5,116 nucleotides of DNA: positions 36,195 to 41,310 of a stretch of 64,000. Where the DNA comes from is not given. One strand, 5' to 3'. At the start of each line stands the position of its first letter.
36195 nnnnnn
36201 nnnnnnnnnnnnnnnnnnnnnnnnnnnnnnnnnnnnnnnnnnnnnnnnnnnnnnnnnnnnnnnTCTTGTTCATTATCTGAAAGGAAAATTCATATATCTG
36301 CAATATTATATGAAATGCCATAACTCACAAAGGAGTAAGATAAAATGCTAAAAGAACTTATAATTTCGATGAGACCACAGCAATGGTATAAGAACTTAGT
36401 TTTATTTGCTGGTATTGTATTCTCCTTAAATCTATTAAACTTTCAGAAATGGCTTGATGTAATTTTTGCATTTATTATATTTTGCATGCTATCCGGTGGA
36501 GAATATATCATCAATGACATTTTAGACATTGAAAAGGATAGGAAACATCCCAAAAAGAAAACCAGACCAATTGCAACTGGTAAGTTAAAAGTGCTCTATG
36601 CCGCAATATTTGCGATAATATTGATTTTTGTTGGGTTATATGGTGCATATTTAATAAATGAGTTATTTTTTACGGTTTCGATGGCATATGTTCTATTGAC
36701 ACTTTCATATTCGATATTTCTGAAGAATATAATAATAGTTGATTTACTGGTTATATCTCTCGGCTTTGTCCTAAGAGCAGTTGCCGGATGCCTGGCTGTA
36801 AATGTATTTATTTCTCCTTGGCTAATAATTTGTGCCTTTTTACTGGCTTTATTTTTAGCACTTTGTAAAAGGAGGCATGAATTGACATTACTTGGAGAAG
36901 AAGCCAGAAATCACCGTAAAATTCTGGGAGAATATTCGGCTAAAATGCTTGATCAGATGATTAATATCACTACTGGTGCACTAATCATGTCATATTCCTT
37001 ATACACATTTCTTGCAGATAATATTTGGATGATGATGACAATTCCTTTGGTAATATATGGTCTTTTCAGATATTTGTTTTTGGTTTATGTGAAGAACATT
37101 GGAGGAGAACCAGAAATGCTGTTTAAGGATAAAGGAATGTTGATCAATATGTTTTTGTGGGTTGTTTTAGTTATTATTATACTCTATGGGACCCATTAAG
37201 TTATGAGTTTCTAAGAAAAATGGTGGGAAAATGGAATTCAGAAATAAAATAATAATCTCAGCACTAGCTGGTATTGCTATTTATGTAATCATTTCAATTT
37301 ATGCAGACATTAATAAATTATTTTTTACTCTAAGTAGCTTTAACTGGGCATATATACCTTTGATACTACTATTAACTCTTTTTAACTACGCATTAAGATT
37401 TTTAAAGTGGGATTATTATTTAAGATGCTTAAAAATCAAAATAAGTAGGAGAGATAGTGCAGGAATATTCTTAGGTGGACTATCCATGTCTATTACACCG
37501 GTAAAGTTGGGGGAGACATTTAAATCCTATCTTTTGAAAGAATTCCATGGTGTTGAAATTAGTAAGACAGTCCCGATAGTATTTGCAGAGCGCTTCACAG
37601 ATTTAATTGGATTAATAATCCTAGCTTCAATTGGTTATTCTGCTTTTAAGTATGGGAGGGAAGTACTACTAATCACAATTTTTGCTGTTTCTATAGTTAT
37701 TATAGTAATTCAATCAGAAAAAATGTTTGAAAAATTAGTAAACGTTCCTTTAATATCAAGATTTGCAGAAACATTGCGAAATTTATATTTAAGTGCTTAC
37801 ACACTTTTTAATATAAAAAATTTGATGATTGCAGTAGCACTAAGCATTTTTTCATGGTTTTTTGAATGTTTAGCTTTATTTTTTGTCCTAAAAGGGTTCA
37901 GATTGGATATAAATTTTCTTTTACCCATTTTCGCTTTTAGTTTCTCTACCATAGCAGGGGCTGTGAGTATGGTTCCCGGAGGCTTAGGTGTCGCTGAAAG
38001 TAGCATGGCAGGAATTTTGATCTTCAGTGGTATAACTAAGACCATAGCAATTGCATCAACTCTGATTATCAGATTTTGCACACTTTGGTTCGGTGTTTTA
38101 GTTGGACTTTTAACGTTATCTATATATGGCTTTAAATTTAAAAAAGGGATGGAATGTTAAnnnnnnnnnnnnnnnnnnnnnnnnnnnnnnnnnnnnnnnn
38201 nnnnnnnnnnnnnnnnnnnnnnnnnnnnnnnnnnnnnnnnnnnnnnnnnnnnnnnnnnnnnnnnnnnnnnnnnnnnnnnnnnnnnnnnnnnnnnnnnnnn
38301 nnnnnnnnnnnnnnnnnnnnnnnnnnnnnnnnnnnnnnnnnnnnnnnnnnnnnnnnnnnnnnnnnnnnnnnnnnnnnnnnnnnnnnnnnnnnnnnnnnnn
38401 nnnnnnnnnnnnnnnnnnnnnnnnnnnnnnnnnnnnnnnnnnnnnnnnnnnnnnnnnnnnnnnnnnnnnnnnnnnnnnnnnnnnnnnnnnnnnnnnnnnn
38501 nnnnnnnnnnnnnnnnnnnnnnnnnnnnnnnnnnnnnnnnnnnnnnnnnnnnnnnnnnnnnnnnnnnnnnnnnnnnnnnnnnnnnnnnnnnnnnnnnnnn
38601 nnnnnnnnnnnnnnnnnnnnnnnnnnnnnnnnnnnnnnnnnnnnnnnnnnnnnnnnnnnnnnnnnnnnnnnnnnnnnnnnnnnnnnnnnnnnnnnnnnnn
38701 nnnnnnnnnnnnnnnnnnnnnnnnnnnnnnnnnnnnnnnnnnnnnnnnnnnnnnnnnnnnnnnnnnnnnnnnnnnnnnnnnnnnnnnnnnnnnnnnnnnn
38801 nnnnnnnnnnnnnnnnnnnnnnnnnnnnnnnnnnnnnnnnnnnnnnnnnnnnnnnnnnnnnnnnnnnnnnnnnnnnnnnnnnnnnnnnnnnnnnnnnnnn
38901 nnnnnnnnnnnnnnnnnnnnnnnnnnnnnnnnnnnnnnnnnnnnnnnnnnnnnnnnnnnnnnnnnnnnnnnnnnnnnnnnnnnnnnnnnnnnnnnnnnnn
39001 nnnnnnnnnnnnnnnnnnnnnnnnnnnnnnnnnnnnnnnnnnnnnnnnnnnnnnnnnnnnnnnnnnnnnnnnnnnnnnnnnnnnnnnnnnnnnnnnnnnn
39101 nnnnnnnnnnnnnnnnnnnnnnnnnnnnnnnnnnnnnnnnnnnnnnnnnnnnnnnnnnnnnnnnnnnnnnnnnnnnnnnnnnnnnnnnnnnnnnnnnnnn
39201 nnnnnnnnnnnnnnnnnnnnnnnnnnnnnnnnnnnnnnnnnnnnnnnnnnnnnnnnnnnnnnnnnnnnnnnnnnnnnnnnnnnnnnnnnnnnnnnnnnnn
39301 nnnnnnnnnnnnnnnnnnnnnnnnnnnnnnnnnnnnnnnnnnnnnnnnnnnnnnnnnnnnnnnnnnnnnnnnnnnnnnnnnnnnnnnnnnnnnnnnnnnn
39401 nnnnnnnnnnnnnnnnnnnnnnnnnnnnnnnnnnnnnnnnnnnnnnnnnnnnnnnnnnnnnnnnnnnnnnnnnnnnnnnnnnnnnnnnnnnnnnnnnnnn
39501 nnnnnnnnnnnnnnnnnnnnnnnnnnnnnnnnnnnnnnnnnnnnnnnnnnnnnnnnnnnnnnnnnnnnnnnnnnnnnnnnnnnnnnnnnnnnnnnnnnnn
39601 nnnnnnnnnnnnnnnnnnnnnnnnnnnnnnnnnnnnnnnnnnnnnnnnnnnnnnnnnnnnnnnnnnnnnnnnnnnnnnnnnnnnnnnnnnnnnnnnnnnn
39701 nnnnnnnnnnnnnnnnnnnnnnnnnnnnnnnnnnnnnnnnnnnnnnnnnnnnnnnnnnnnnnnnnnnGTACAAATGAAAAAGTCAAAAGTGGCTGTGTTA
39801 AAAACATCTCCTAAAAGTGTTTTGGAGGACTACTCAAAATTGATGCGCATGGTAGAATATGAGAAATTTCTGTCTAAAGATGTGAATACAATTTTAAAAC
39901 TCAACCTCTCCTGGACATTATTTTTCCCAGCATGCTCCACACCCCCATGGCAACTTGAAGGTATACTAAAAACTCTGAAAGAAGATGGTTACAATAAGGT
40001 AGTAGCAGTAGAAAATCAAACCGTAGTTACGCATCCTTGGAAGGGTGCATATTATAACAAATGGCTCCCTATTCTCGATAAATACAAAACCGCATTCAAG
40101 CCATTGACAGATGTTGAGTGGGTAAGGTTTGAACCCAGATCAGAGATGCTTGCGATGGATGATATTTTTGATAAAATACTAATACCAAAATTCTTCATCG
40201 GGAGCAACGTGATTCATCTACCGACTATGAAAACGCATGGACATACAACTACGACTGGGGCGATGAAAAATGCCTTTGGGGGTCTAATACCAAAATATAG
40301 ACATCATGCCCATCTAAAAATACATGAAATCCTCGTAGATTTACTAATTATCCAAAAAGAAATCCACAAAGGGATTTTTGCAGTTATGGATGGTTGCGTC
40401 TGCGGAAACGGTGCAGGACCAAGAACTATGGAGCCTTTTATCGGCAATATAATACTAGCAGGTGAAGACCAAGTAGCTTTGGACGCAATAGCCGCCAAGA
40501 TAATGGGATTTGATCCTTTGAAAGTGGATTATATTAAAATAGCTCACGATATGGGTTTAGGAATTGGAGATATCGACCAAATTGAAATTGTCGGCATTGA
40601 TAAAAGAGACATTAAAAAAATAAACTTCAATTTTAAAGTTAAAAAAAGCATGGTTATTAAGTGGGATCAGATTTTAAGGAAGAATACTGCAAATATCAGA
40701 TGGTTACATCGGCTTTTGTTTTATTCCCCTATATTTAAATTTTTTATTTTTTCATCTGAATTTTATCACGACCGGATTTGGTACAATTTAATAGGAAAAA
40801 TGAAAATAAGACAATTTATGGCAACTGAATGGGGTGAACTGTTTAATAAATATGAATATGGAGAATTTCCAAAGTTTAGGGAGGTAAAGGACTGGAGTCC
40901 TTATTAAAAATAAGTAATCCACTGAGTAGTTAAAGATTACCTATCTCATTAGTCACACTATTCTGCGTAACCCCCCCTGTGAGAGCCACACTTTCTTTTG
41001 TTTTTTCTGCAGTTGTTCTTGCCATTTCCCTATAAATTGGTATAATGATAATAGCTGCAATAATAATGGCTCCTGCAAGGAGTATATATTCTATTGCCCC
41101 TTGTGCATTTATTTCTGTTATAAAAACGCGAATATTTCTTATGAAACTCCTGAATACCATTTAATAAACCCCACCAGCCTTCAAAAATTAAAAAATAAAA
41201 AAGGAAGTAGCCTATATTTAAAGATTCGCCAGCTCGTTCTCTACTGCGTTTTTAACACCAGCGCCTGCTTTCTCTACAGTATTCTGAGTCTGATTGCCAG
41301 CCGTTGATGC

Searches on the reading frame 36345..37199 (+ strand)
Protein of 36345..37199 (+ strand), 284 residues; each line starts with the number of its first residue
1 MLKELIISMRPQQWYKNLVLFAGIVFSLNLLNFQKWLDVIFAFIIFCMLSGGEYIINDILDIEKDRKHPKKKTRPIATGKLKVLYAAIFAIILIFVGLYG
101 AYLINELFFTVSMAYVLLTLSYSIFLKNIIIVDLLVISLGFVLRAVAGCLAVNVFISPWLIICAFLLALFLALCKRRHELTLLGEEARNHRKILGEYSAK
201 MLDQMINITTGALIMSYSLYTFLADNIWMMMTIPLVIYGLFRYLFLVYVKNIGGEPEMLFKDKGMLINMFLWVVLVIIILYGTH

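Call 9: search_protein_families(library=pfam, proteins=[window:36345-37199:+], max_evalue=0.001)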
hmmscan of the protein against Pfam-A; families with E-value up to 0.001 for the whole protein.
window:36345-37199:+ (284 aa): 1 family
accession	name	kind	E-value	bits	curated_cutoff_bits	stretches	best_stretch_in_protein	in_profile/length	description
PF01040.23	UbiA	-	1.1e-27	97.4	34.2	1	22-251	5-236/250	UbiA prenyltransferase family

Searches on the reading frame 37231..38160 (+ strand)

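Call 9: search_protein_families(library=pfam, proteins=[window:37231-38160:+], max_evalue=0.001)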
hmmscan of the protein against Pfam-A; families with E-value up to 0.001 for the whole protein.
window:37231-38160:+ (309 aa): 1 family
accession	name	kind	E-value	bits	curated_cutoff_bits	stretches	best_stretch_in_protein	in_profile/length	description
PF03706.18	LPG_synthase_TM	-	2.6e-45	155.6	33.4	1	12-292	2-302/302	Lysylphosphatidylglycerol synthase TM region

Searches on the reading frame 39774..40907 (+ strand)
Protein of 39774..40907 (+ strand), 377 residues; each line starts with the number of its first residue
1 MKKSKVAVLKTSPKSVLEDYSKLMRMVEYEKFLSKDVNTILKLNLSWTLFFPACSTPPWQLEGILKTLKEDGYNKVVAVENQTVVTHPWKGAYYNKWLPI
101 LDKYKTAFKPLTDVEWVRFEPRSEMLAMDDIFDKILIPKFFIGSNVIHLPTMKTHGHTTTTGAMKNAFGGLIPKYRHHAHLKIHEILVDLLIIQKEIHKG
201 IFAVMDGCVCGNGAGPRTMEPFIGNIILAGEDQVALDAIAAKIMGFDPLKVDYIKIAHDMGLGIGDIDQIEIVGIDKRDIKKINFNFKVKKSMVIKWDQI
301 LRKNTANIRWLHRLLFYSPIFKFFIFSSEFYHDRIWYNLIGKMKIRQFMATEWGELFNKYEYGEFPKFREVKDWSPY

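Call 9: search_protein_families(library=pfam, proteins=[window:39774-40907:+], max_evalue=0.001)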
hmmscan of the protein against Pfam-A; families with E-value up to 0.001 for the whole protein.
window:39774-40907:+ (377 aa): 1 family
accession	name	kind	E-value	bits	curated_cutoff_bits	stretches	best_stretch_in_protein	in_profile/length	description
PF04015.17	DUF362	-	1.7e-25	90.7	24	1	41-241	3-199/200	Domain of unknown function (DUF362)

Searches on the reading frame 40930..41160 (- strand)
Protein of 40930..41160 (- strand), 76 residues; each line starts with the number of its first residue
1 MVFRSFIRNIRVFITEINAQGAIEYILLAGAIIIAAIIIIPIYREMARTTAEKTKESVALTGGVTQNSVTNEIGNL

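Call 9: search_protein_families(library=pfam, proteins=[window:40930-41160:-], max_evalue=0.001)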
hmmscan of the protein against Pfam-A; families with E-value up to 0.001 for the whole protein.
window:40930-41160:- (76 aa): 1 family
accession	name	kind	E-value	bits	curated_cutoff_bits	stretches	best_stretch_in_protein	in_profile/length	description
PF04021.17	Class_IIIsignal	-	6.9e-05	23.1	23.7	1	19-40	3-24/27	Class III signal peptide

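Call 83: search_protein_families(library=ncbifam, proteins=[window:40930-41160:-], max_evalue=0.001)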
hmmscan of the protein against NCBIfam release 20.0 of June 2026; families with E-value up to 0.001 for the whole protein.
window:40930-41160:- (76 aa): 0 families
